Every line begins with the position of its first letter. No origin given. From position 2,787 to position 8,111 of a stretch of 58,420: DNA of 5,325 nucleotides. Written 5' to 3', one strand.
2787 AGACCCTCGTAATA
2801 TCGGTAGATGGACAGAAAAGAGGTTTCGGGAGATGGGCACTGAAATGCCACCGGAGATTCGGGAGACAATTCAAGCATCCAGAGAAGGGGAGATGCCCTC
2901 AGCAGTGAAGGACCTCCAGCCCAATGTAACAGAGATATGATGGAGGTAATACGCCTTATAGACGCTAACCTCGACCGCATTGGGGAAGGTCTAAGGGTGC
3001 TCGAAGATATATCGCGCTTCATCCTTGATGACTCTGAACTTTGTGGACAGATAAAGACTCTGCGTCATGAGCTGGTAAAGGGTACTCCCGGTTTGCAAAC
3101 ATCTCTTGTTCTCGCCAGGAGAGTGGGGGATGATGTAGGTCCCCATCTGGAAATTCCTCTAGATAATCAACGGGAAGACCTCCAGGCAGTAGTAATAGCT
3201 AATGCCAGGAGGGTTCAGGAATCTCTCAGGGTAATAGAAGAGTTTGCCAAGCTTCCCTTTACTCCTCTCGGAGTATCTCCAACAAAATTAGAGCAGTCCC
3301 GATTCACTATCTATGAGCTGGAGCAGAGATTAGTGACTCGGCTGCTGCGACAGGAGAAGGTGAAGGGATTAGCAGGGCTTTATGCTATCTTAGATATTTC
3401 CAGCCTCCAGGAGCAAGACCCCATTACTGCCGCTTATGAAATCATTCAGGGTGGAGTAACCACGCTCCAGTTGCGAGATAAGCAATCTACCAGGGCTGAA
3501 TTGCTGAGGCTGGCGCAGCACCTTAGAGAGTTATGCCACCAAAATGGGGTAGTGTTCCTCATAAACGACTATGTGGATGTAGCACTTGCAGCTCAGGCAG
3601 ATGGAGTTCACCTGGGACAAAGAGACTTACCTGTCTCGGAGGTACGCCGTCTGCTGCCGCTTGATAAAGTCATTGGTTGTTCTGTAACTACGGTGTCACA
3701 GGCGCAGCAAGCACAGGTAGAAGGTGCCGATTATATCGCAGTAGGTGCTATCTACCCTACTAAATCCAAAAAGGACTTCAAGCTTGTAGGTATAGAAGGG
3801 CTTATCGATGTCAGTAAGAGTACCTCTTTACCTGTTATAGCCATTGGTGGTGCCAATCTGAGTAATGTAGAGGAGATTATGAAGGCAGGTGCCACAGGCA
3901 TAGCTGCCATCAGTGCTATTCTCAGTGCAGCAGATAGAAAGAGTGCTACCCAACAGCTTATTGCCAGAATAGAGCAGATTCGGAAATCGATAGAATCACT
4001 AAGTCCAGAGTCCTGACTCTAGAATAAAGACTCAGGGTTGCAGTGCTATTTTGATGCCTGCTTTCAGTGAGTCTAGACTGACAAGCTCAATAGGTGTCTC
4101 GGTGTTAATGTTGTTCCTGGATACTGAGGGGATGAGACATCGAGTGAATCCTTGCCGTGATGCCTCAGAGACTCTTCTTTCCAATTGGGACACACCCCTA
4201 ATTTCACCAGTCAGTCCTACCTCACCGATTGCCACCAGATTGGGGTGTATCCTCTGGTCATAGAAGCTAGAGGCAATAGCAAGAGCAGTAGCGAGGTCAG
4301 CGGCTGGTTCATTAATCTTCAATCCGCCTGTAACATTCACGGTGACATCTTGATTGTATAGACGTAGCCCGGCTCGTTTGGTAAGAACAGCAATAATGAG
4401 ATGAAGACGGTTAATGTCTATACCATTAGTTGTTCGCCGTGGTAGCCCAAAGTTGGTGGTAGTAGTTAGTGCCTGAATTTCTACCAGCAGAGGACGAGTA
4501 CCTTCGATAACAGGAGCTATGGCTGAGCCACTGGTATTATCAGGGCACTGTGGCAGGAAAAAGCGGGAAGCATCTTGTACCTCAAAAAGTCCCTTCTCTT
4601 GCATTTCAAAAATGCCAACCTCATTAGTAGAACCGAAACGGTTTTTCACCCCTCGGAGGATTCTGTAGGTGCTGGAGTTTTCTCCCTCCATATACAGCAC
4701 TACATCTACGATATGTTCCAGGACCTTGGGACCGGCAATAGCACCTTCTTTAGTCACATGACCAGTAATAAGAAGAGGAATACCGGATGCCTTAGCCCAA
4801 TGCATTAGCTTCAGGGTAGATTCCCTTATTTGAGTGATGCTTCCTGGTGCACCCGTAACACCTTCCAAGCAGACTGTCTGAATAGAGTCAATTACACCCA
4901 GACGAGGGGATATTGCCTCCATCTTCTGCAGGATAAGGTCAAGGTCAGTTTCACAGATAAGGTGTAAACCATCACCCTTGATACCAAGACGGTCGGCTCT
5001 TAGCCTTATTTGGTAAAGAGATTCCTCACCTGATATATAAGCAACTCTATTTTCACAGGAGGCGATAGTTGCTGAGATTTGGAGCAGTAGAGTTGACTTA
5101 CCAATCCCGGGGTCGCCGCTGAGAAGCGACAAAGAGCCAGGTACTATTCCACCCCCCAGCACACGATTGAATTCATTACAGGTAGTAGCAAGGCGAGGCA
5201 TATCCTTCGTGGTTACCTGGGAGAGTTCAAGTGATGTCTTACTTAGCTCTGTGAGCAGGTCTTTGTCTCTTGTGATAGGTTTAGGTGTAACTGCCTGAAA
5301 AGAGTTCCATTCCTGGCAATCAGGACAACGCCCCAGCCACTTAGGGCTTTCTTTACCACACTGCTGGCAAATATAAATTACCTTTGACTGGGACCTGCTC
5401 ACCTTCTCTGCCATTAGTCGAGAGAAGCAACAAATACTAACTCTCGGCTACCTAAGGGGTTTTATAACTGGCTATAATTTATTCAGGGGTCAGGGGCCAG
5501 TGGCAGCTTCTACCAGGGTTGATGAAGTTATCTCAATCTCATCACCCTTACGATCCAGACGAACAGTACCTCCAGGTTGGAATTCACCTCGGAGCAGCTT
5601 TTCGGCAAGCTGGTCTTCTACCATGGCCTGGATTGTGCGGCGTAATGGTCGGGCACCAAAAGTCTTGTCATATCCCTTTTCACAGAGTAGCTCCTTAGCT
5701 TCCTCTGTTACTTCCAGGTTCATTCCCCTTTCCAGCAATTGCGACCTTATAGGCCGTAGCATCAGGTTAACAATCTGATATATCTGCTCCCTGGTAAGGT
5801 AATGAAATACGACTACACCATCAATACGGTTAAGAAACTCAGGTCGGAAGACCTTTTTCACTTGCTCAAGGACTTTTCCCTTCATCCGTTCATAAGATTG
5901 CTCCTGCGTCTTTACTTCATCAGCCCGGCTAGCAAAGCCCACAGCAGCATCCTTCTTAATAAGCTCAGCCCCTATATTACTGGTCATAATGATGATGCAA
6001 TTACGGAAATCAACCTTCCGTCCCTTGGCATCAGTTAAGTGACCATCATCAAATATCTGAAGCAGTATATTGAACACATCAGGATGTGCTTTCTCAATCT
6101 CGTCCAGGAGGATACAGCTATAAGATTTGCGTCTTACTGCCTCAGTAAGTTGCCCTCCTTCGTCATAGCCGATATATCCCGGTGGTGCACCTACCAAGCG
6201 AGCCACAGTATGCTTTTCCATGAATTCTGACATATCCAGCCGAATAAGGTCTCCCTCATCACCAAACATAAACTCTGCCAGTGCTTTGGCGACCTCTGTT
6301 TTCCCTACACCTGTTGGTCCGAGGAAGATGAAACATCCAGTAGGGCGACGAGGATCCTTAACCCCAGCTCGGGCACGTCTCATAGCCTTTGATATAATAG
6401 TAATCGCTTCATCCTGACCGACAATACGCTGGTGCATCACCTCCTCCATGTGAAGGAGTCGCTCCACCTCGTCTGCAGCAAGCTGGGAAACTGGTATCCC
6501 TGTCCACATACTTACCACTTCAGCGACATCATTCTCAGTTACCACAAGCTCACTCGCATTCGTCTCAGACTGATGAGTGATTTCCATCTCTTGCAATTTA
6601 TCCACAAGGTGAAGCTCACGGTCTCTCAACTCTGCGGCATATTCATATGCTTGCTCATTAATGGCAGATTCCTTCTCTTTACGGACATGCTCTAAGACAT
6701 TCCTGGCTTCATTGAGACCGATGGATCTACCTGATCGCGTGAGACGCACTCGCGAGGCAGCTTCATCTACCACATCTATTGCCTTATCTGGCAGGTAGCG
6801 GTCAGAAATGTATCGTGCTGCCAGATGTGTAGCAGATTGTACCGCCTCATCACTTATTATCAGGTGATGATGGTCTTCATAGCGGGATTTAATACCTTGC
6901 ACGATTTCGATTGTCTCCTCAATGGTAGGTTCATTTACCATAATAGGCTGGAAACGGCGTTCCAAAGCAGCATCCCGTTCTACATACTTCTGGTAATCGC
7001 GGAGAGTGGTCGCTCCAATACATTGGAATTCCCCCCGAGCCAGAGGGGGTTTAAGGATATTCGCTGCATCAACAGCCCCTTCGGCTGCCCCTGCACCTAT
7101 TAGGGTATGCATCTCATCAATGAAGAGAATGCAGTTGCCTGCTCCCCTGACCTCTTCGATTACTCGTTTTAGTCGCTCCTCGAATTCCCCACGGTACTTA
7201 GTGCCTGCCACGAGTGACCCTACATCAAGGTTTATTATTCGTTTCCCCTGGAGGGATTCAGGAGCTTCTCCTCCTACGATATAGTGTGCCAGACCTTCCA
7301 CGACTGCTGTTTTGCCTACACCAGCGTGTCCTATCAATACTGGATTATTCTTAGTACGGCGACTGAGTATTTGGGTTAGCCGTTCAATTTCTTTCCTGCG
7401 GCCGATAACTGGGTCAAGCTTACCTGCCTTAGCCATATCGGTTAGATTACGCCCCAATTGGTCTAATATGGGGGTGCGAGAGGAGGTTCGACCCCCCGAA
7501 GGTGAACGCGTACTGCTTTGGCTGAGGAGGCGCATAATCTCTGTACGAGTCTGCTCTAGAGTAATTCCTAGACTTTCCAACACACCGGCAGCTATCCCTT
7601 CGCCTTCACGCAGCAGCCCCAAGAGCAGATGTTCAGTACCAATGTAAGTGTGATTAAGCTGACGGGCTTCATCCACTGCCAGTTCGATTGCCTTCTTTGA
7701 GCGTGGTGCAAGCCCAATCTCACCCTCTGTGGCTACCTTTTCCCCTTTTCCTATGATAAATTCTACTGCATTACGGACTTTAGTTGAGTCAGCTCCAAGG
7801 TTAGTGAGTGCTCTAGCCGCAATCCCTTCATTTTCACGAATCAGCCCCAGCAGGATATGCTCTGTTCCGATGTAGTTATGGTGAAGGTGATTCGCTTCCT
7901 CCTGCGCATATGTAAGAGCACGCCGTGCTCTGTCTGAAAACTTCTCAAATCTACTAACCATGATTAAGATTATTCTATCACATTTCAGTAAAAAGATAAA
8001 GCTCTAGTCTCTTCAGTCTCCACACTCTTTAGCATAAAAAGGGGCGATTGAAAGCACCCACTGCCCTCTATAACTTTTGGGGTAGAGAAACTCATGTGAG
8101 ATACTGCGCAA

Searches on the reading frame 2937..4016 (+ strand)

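Call 52: search_protein_families(library=pfam, proteins=[window:2937-4016:+], max_evalue=0.00001)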
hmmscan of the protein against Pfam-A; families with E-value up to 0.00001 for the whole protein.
window:2937-4016:+ (359 aa): 2 families
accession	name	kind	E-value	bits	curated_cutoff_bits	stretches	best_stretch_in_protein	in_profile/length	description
PF02581.23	TMP-TENI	-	1.7e-60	203.9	27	1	148-328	1-180/180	Thiamine monophosphate synthase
PF17792.6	ThiD2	-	1.1e-35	123.1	23.5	1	6-130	1-123/124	ThiD2 family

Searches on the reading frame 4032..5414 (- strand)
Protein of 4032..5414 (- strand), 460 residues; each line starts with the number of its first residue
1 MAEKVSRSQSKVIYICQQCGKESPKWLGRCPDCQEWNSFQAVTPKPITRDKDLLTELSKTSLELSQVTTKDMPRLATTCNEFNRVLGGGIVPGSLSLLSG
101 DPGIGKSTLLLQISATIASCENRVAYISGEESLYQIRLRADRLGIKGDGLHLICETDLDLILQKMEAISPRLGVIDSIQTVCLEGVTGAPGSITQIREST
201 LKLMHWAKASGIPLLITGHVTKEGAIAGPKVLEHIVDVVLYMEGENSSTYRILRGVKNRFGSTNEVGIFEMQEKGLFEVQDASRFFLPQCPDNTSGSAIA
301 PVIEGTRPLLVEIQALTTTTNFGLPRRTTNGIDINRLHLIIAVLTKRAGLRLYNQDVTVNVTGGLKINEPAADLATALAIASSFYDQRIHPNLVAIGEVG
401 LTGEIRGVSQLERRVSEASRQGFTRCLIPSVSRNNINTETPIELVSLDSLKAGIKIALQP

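Call 52: search_protein_families(library=pfam, proteins=[window:4032-5414:-], max_evalue=0.00001)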
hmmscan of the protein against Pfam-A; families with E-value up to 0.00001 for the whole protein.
window:4032-5414:- (460 aa): 5 families
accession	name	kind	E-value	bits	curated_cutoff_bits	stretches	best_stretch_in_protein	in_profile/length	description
PF18073.7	Zn_ribbon_LapB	-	6e-13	48.7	25.7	1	14-40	1-27/28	Rubredoxin metal binding domain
PF06745.19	ATPase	-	1.6e-12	47.7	26.6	1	77-145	3-72/231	KaiC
PF13481.12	AAA_25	-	3.1e-12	47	27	1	75-225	15-195/195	AAA domain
PF13541.12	ChlI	-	4e-09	36.8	27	1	346-430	34-119/121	Subunit ChlI of Mg-chelatase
PF05362.19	Lon_C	-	5.9e-06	26.4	21.1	0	354-437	93-177/205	Lon protease (S16) C-terminal proteolytic domain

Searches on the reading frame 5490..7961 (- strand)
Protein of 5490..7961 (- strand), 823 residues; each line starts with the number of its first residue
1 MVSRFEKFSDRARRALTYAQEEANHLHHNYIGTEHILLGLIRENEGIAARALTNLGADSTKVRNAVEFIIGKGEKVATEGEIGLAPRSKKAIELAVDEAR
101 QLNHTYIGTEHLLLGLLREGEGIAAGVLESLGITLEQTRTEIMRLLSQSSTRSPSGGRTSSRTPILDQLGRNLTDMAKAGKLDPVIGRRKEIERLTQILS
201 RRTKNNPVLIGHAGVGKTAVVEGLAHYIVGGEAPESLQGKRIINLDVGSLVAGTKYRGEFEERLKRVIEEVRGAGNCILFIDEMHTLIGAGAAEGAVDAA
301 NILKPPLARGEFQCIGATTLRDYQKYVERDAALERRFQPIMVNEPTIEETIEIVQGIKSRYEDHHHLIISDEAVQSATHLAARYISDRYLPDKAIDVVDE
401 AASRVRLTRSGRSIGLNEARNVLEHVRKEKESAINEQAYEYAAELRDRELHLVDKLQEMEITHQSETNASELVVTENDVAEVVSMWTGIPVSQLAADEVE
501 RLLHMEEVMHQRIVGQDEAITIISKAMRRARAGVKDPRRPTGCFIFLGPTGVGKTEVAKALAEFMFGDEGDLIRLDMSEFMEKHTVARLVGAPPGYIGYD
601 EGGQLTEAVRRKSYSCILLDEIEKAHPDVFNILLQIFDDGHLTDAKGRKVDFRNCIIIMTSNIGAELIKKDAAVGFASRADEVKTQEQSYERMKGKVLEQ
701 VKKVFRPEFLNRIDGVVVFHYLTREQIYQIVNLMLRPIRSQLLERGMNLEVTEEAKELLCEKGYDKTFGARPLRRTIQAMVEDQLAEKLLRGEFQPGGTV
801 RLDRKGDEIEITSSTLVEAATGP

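Call 52: search_protein_families(library=pfam, proteins=[window:5490-7961:-], max_evalue=0.00001)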
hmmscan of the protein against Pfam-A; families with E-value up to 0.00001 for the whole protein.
window:5490-7961:- (823 aa): 10 families
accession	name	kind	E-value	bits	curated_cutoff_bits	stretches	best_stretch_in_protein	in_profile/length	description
PF07724.20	AAA_2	-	1.4e-68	230.6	27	1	539-714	1-164/166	AAA domain (Cdc48 subfamily)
PF02861.25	Clp_N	-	1.5e-36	124.7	20.7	2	19-67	1-49/53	Clp amino terminal domain, pathogenicity island component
PF17871.7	AAA_lid_9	-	1e-30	106.1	22.8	1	347-447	2-102/104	AAA lid domain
PF10431.15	ClpB_D2-small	-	9e-28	96.6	21.9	1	722-801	1-80/81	C-terminal, D2-small domain, of ClpB protein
PF00004.35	AAA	-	3.5e-23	82.9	21.2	2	208-320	2-110/131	ATPase family associated with various cellular activities (AAA)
PF07728.20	AAA_5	-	8.8e-17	61.9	22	1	544-664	2-124/139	AAA domain (dynein-related subfamily)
PF13191.12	AAA_16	-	3e-12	47.8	32.6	1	185-230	2-50/167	AAA ATPase domain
PF13401.12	AAA_22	-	1.3e-11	45.4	27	0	541-639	5-110/130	AAA domain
PF00158.32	Sigma54_activat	-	2.4e-07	31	20.2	0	525-662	6-142/168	Sigma-54 interaction domain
PF05621.17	TniB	-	5e-06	26.5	22.4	0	228-342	72-184/189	Bacterial TniB protein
